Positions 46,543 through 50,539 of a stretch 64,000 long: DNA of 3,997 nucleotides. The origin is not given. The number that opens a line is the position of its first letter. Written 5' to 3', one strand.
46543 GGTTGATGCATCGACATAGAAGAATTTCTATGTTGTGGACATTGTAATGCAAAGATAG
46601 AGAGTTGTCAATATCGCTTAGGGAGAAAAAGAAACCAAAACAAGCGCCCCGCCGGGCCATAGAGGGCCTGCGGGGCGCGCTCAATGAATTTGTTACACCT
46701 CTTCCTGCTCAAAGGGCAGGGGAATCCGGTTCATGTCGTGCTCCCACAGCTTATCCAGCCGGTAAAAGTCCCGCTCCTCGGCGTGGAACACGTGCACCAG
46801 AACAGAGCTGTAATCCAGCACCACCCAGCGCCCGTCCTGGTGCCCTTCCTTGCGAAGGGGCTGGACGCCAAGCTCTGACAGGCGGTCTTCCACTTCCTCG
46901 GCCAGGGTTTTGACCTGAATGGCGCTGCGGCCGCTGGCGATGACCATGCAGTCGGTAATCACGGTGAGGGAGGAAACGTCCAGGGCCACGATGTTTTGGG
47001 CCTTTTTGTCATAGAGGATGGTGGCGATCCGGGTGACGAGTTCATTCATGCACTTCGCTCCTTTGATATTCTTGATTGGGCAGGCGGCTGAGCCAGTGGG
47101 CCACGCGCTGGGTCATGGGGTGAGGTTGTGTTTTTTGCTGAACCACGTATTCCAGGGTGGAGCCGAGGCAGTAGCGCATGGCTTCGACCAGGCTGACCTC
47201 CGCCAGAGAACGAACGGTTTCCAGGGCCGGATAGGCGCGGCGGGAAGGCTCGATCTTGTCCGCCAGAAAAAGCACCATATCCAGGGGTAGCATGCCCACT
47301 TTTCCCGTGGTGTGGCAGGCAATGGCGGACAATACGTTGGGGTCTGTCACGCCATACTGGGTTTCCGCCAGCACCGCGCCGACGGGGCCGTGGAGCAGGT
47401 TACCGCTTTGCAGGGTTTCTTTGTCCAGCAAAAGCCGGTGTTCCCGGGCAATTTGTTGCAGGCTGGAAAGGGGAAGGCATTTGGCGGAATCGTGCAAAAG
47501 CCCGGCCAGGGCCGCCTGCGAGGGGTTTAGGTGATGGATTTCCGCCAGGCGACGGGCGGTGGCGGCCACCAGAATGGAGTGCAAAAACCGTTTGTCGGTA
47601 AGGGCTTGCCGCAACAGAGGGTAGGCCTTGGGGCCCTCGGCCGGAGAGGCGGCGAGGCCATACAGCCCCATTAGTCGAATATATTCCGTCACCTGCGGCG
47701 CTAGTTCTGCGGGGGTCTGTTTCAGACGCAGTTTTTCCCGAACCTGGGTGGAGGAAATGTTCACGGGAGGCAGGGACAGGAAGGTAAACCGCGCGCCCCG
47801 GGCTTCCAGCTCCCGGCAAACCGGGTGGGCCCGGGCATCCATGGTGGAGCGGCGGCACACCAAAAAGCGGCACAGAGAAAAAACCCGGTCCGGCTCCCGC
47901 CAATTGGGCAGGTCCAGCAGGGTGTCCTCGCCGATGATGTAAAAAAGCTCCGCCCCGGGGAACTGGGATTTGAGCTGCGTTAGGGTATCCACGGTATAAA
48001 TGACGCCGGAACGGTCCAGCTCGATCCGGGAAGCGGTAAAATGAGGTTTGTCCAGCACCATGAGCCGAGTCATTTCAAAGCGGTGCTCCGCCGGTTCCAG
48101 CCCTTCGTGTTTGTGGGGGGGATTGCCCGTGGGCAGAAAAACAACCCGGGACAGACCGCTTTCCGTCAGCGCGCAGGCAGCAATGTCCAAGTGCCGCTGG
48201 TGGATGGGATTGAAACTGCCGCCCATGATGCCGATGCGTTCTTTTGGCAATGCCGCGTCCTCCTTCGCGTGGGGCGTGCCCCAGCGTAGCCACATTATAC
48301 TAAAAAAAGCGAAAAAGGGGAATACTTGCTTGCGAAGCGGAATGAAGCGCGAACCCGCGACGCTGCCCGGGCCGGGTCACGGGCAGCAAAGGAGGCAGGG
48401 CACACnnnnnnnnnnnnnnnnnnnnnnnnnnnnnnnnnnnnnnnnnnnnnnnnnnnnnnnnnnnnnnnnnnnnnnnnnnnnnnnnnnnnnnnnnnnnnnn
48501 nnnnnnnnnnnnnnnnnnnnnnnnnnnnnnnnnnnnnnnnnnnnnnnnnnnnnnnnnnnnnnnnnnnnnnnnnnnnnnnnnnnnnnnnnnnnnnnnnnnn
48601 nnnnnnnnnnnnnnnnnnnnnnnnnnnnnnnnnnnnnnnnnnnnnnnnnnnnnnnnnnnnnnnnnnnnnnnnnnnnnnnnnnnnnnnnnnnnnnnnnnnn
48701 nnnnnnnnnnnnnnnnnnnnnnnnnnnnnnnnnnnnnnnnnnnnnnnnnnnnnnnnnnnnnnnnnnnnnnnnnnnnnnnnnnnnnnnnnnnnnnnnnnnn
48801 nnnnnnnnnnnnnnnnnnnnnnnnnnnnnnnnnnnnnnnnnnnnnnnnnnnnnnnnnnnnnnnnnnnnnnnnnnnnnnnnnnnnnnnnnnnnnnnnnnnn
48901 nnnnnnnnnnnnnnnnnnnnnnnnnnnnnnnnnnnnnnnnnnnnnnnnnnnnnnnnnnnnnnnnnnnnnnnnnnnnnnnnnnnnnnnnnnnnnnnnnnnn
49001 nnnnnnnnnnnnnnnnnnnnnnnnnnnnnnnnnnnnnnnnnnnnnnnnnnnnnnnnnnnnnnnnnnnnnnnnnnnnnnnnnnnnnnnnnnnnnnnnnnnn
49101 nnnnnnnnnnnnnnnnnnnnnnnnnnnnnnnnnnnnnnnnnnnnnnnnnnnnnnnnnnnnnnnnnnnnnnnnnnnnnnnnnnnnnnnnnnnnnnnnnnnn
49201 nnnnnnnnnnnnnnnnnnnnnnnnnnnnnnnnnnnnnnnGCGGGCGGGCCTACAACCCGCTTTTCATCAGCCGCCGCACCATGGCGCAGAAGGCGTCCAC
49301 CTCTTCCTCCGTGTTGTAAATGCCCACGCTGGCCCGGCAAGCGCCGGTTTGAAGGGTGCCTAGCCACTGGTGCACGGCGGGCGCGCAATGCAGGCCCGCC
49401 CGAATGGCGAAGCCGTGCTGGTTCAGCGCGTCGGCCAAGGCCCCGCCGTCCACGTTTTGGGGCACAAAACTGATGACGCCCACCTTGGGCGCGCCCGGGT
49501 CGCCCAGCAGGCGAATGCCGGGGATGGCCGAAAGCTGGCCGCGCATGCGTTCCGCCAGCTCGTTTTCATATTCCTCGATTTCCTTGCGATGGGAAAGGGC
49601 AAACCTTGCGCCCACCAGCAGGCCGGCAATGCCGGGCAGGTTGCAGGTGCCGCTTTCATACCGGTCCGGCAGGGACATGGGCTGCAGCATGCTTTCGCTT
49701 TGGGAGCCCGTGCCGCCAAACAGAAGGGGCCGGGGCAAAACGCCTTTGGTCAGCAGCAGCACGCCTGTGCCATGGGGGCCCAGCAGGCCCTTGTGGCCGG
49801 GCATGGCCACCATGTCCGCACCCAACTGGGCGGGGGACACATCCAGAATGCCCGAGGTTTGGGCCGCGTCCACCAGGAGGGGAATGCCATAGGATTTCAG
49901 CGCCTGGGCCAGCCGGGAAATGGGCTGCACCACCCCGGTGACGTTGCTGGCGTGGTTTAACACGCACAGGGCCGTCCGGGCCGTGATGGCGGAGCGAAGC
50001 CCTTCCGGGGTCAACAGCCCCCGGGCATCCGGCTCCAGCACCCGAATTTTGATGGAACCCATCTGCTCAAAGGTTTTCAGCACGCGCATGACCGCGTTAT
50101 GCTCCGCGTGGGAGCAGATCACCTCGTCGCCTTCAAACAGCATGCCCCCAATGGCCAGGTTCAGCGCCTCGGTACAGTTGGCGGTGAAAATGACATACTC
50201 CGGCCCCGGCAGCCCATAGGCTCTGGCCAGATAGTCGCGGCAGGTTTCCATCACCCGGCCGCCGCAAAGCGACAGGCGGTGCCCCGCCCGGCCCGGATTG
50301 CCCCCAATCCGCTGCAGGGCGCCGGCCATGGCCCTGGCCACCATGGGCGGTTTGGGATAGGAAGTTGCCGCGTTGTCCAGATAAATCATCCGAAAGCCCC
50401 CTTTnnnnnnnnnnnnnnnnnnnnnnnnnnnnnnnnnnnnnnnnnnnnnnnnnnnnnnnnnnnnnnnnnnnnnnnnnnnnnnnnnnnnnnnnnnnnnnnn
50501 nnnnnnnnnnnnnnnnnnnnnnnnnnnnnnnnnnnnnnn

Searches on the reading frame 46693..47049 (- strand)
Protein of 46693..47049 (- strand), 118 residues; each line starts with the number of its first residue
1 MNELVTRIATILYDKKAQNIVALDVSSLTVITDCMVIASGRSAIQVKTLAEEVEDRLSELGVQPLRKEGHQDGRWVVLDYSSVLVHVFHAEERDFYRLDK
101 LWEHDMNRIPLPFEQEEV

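Call 89: search_protein_families(library=pfam, proteins=[window:46693-47049:-], max_evalue=0.000001)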
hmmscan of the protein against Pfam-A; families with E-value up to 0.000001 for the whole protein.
window:46693-47049:- (118 aa): 1 family
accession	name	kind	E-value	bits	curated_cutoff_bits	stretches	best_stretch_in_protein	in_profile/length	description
PF02410.21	RsfS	-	1.1e-32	112.5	21.6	1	7-102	2-98/98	Ribosomal silencing factor during starvation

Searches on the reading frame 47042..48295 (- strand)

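Call 89: search_protein_families(library=pfam, proteins=[window:47042-48295:-], max_evalue=0.000001)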
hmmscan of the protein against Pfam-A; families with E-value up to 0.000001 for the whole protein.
window:47042-48295:- (417 aa): 2 families
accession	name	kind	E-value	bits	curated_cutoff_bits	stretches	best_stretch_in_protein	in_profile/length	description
PF01467.32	CTP_transf_like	-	1.9e-21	77.1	21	1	23-188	1-133/133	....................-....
PF01966.28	HD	-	1.4e-12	48.4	22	1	236-349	1-114/116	HD domain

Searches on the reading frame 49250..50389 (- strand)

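Call 89: search_protein_families(library=pfam, proteins=[window:49250-50389:-], max_evalue=0.000001)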
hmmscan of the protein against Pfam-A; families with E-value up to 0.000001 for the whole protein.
window:49250-50389:- (379 aa): 4 families
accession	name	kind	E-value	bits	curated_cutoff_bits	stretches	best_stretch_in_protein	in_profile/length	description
PF00266.25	Aminotran_5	-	7.3e-81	272.4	21.5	1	2-367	1-371/371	Aminotransferase class-V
PF01212.27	Beta_elim_lyase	-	1e-12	48.5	27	1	59-330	43-238/288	Beta-eliminating lyase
PF01053.26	Cys_Met_Meta_PP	-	6.3e-10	38.6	27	1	62-204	66-202/381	Cys/Met metabolism PLP-dependent enzyme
PF01041.23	DegT_DnrJ_EryC1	-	7.1e-08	32.5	19.8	1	62-180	38-151/360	DegT/DnrJ/EryC1/StrS aminotransferase family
